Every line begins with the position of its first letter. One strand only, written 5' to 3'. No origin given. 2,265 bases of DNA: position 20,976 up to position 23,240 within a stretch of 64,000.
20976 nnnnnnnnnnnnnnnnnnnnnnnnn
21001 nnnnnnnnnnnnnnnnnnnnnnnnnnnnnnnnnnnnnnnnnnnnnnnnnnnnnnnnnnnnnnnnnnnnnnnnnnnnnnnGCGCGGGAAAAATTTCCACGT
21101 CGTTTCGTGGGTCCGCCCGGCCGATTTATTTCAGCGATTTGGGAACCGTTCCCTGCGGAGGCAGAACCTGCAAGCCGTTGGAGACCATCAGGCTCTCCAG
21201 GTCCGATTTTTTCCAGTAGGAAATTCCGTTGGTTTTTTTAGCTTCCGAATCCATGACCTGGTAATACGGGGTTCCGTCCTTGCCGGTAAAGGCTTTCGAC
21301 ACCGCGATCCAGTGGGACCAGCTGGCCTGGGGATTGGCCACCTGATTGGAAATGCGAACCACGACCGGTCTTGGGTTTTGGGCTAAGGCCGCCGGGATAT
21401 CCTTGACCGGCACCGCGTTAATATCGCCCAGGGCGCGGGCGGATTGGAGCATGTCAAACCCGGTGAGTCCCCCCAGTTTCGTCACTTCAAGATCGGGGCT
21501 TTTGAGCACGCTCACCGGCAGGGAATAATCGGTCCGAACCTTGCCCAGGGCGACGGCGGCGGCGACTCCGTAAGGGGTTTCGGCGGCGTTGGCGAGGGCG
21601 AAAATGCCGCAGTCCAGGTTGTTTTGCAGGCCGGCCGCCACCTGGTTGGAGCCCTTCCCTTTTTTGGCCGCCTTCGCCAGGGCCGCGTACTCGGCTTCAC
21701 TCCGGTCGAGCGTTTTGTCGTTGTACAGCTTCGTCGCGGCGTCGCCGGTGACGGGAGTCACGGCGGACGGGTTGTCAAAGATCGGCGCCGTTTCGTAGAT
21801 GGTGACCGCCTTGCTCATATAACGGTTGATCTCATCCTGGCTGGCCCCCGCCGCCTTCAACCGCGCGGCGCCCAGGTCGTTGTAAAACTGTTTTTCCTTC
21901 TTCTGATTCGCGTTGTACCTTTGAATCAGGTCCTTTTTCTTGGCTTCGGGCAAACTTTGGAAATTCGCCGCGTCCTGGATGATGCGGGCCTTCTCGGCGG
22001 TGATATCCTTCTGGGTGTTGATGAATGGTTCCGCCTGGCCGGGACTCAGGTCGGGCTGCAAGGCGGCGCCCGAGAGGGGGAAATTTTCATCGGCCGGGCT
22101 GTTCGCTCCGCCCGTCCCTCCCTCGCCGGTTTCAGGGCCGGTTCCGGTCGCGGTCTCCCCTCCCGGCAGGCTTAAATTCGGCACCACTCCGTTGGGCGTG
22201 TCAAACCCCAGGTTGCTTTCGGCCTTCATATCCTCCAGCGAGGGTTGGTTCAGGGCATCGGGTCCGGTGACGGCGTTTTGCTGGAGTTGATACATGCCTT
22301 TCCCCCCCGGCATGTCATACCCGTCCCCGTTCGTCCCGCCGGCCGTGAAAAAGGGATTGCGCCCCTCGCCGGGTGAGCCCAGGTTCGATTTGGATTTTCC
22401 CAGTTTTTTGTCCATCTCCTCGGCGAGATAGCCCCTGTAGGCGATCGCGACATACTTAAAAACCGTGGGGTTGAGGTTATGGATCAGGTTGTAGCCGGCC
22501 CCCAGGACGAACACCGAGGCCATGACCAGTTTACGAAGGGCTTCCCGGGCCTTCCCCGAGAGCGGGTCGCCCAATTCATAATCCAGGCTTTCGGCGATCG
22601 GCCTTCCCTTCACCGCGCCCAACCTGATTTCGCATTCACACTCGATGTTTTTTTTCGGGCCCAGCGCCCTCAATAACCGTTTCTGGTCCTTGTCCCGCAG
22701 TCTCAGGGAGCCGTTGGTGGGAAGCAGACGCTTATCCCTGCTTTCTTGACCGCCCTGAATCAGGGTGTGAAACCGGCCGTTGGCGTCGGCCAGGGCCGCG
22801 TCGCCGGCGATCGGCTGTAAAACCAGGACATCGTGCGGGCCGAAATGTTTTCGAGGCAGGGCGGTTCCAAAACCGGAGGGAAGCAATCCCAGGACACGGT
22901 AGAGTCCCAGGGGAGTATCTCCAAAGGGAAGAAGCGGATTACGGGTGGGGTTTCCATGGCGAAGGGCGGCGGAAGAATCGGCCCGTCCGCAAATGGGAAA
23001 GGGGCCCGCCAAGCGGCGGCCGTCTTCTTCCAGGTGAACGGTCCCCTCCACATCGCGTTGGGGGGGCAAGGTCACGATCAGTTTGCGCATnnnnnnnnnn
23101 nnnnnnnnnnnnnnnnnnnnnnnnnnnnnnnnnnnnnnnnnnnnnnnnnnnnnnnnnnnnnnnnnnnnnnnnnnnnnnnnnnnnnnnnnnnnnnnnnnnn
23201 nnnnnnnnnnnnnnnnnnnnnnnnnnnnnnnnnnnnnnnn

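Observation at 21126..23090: Unusual fusion: YkuD-like domain with Ser replacing the catalytic Cys, TM segment, and a C-terminal papain/transglutaminase-like Cys-His domain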

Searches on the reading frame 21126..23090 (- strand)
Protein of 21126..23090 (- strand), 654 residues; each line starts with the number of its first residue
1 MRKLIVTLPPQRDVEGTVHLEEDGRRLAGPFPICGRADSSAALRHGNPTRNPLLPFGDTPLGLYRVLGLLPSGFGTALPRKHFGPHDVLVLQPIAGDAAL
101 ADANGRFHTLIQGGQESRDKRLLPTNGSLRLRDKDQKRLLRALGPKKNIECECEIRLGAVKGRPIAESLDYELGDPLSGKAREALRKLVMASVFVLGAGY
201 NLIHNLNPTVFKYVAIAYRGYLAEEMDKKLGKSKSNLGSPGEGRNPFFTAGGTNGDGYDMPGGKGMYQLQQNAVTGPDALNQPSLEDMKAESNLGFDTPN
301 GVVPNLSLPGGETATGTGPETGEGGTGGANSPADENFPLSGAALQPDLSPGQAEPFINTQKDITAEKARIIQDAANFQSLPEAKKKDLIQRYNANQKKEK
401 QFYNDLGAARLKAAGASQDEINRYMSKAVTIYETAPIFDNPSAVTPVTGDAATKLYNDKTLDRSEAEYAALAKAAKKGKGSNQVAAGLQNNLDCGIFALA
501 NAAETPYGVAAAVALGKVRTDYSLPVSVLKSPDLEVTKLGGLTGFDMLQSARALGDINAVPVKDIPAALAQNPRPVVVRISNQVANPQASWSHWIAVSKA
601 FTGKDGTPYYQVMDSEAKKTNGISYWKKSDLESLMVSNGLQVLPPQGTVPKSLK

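Call 3: search_protein_families(library=pfam, proteins=[window:21126-23090:-], max_evalue=1)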
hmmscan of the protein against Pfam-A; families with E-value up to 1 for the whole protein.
window:21126-23090:- (654 aa): 1 family
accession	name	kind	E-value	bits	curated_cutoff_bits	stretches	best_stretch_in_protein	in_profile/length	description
PF04873.18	EIN3_DNA-bd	-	0.17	11.7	27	1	367-432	4-67/252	Ethylene insensitive 3, DNA-binding domain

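Call 4: search_protein_families(library=ncbifam, proteins=[window:21126-23090:-], max_evalue=1)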
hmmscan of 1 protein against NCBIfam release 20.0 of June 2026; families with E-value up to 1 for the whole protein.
window:21126-23090:- (654 aa): 0 families

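Call 5: search_solved_structures(query=window:21126-23090:-, max_evalue=10, show_alignments=3)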
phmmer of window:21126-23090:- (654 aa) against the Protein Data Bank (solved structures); distinct sequences matched with E-value up to 10: 0.

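Call 6: find_homologous_proteins(query=window:21126-23090:-, max_evalue=0.001)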
Query window:21126-23090:- (654 aa): 29 proteins with E <= 0.001 among 8000 candidates.
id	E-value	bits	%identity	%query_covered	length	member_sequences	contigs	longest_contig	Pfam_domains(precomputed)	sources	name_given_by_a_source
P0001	0.0e+0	1443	98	100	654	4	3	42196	-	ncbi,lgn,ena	-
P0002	0.0e+0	1089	75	100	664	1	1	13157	-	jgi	jgi:hypothetical protein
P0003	2.9e-130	454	77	40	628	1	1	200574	-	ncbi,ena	-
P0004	3.0e-71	259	68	27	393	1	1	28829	-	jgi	jgi:hypothetical protein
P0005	9.7e-57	211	58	29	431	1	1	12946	PF16754.11,PF00959.25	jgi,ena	jgi:GH24 family phage-related lysozyme (muramidase)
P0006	3.6e-54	203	63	24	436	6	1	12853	PF16754.11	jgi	jgi:GH24 family phage-related lysozyme (muramidase)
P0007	7.8e-54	201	58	27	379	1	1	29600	-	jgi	jgi:hypothetical protein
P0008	1.1e-53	201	64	24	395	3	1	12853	-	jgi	jgi:hypothetical protein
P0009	1.8e-53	200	58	27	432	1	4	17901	PF16754.11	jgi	jgi:hypothetical protein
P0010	8.5e-53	198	57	27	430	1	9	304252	PF16754.11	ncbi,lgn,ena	ncbi:MAG: pesticin C-terminus-like muramidase [Candidatus Sulfotelmatobacter sp.]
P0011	1.1e-52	198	58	27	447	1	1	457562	-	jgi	jgi:hypothetical protein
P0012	3.4e-52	196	53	32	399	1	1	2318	-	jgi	jgi:hypothetical protein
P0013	4.1e-52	196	58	27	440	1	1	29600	-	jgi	jgi:hypothetical protein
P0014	2.1e-51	193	50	33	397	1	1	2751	-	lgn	-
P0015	9.6e-50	188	55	27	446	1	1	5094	-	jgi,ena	-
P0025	1.1e-36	145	53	23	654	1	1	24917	-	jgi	jgi:hypothetical protein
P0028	7.3e-28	116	44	23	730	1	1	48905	-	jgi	jgi:hypothetical protein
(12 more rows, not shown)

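Call 16: search_protein_families(library=pfam, proteins=[P0004, P0007, P0025, P0003, P0011, P0028, P0013], max_evalue=10)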
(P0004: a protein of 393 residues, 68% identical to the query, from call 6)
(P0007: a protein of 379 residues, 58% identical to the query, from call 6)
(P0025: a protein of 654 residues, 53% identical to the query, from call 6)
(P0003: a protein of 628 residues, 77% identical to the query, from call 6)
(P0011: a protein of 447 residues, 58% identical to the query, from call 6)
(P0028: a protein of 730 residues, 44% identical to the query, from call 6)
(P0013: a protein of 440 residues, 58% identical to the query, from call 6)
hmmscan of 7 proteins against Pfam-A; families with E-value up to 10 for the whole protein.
P0004 (393 aa): 2 families
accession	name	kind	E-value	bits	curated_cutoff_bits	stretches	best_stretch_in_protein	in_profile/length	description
PF05257.22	CHAP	-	0.0074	17.2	26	1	252-344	3-62/81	CHAP domain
PF14113.12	Tae4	-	0.11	13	27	1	259-355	4-106/125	Type VI secretion system (T6SS), amidase effector protein 4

P0007 (379 aa): 0 families

P0025 (654 aa): 3 families
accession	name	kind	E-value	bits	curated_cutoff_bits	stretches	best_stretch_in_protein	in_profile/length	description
PF05257.22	CHAP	-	0.0011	19.8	26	1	511-602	4-66/81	CHAP domain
PF00877.26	NLPC_P60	-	0.25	11.8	23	1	518-607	16-76/105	NlpC/P60 family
PF13999.11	MarB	-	3.1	8.2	27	1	370-407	12-49/65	MarB protein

P0003 (628 aa): 1 family
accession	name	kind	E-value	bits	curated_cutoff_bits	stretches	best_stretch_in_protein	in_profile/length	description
PF12896.12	ANAPC4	-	0.15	12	23.1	1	542-577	81-116/203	Anaphase-promoting complex, cyclosome, subunit 4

P0011 (447 aa): 0 families

P0028 (730 aa): 0 families

P0013 (440 aa): 1 family
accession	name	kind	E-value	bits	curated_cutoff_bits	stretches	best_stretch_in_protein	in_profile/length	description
PF05650.16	DUF802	-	0.11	13.4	22.6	1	272-302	9-39/53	Domain of unknown function (DUF802)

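Call 28: find_encoding_contigs(protein=P0007, flank=10000, max_places=2)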
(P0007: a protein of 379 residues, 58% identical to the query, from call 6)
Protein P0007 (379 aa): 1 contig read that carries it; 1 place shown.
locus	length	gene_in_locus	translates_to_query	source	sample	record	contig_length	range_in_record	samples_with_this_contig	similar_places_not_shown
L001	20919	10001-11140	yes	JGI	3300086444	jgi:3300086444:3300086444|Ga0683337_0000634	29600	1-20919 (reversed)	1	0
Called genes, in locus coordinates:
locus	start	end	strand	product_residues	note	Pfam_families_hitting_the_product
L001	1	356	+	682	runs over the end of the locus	PF20091:Abhydrolase_10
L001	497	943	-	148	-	PF02635:DsrE (faint)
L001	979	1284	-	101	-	PF06411:HdeA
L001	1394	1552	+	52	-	-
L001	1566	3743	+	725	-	-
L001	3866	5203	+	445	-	PF12860:PAS_7, PF00015:MCPsignal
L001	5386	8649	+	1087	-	PF04488:Gly_transf_sug (weak), PF20706:GT4-conflict (weak), PF00534:Glycos_transf_1, PF13692:Glyco_trans_1_4, PF20706:GT4-conflict (weak), PF00534:Glycos_transf_1, PF13692:Glyco_trans_1_4, PF13524:Glyco_trans_1_2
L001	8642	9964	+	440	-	-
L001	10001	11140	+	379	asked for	-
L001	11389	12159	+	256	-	-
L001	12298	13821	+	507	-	PF00496:SBP_bac_5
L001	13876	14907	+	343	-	PF09587:PGA_cap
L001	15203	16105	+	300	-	-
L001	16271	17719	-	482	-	PF01425:Amidase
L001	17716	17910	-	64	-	-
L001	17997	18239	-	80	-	-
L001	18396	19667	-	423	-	PF07690:MFS_1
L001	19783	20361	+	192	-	PF02805:Ada_Zn_binding, PF12833:HTH_18, PF00165:HTH_AraC (weak)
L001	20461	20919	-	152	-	?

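Call 30: find_encoding_contigs(protein=P0010, flank=10000, max_places=2)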
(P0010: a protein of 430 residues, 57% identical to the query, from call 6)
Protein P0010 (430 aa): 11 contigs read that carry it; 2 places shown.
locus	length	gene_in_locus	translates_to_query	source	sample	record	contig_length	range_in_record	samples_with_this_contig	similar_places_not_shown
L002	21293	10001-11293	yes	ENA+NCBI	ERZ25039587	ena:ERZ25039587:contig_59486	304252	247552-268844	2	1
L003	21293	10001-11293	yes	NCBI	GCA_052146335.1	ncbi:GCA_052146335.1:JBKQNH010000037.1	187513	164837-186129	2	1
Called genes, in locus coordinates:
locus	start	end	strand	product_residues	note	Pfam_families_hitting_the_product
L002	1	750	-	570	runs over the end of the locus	PF27537:HoxH (weak), PF00374:NiFeSe_Hases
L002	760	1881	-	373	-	PF01058:Oxidored_q6, PF14720:NiFe_hyd_SSU_C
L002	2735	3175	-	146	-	-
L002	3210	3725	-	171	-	PF19135:DUF5818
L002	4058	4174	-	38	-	-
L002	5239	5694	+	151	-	PF00984:UDPG_MGDP_dh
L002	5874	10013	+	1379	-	PF04488:Gly_transf_sug (faint), PF20706:GT4-conflict (weak), PF00534:Glycos_transf_1, PF13692:Glyco_trans_1_4, PF00534:Glycos_transf_1, PF13524:Glyco_trans_1_2 (weak), PF13692:Glyco_trans_1_4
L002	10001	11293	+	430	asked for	PF16754:Pesticin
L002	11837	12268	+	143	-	PF13578:Methyltransf_24 (weak)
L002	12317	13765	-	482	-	PF00672:HAMP, PF00512:HisKA, PF02518:HATPase_c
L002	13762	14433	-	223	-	PF00072:Response_reg, PF00486:Trans_reg_C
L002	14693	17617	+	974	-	PF13620:CarboxypepD_reg, PF13715:CarbopepD_reg_2, PF07715:Plug, PF00593:TonB_dep_Rec_b-barrel, PF14905:OMP_b-brl_3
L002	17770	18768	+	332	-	PF25174:Beta-prop_THOC3 (faint), PF13570:Beta-prop_ACSF4 (faint), PF24814:WD40_Prp19 (faint)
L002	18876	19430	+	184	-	-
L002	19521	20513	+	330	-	PF00149:Metallophos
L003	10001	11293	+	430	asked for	PF16754:Pesticin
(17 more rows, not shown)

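Call 31: find_encoding_contigs(protein=P0011, flank=10000, max_places=2)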
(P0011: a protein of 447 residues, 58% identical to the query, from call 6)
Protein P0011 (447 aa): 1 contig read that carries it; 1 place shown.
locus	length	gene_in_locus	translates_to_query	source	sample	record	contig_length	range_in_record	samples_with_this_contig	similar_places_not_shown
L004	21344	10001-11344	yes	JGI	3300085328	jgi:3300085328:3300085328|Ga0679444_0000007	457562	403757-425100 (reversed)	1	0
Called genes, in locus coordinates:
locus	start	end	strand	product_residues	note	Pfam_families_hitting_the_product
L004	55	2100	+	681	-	-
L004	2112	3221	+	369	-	-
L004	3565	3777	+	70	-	-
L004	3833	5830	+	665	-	PF05922:Inhibitor_I9 (weak), PF00082:Peptidase_S8, PF13946:DUF4214 (faint)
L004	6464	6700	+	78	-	-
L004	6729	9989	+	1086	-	PF04488:Gly_transf_sug (faint), PF20706:GT4-conflict (faint), PF00534:Glycos_transf_1, PF13692:Glyco_trans_1_4, PF00534:Glycos_transf_1, PF13524:Glyco_trans_1_2 (weak), PF13692:Glyco_trans_1_4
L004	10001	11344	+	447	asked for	-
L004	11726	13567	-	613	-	PF00072:Response_reg, PF00990:GGDEF, PF00563:EAL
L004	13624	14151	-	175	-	PF00072:Response_reg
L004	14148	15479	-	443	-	PF00072:Response_reg, PF00512:HisKA (faint), PF02518:HATPase_c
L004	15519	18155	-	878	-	PF00989:PAS, PF13188:PAS_8, PF08448:PAS_4, PF13426:PAS_9, PF00989:PAS (weak), PF00512:HisKA, PF02518:HATPase_c, PF00072:Response_reg, +1 more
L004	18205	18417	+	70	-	-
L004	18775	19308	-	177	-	-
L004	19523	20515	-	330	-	PF00248:Aldo_ket_red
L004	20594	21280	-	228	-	PF03446:NAD_binding_2, PF03807:F420_oxidored, PF10727:Rossmann-like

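Call 32: find_encoding_contigs(protein=P0006, flank=10000, max_places=2)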
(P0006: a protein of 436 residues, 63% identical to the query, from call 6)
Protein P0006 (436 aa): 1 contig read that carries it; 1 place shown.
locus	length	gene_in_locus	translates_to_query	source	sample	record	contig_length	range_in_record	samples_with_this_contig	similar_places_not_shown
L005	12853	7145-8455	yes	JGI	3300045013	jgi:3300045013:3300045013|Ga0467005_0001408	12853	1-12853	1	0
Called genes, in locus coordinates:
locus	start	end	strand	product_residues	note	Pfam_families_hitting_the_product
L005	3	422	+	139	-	?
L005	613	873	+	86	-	PF12797:Fer4_2 (faint), PF12837:Fer4_6 (faint), PF13237:Fer4_10 (weak), PF14697:Fer4_21 (faint), PF12800:Fer4_4 (faint), PF12838:Fer4_7, PF13187:Fer4_9, PF00037:Fer4, +2 more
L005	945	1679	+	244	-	PF11967:RecO_N, PF02565:RecO_C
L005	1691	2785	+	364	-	PF00478:IMPDH, PF03060:NMO, PF01070:FMN_dh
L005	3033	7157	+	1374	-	PF04488:Gly_transf_sug (faint), PF00534:Glycos_transf_1, PF20706:GT4-conflict (weak), PF13524:Glyco_trans_1_2 (faint), PF13692:Glyco_trans_1_4, PF00534:Glycos_transf_1, PF13692:Glyco_trans_1_4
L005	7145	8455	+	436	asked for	PF16754:Pesticin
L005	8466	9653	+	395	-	-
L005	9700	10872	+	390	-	-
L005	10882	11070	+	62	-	-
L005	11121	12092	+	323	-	PF02091:tRNA-synt_2e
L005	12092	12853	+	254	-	?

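Call 38: search_protein_families(library=pfam, proteins=[L005:8466-9653:+, L005:9700-10872:+, L001:11389-12159:+], max_evalue=1)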
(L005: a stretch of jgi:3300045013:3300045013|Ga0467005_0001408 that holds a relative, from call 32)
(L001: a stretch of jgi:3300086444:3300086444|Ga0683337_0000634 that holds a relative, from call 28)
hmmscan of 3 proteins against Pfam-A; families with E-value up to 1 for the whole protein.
L005:8466-9653:+ (395 aa): 0 families

L005:9700-10872:+ (390 aa): 0 families

L001:11389-12159:+ (256 aa): 0 families

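Call 55: search_protein_families(library=pfam, alignment_id=A3, max_evalue=0.001)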
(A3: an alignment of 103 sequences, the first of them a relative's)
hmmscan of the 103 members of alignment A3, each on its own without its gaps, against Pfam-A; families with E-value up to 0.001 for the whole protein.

A. member 1, P0001 (654 aa): 0 families

B. families by the number of members that match (of 103 scanned): 8 families
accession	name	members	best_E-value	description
PF16754.10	Pesticin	6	4.1e-51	Bacterial toxin homologue of phage lysozyme, C-term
PF00877.26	NLPC_P60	3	2.3e-08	NlpC/P60 family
PF03734.19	YkuD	3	0.00011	L,D-transpeptidase catalytic domain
PF04773.18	FecR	2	4.7e-05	FecR protein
PF00959.24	Phage_lysozyme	1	3.1e-07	Phage lysozyme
PF05257.22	CHAP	1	0.00016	CHAP domain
PF11954.13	DUF3471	1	0.00034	Domain of unknown function (DUF3471)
PF14113.12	Tae4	1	0.00077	Type VI secretion system (T6SS), amidase effector protein 4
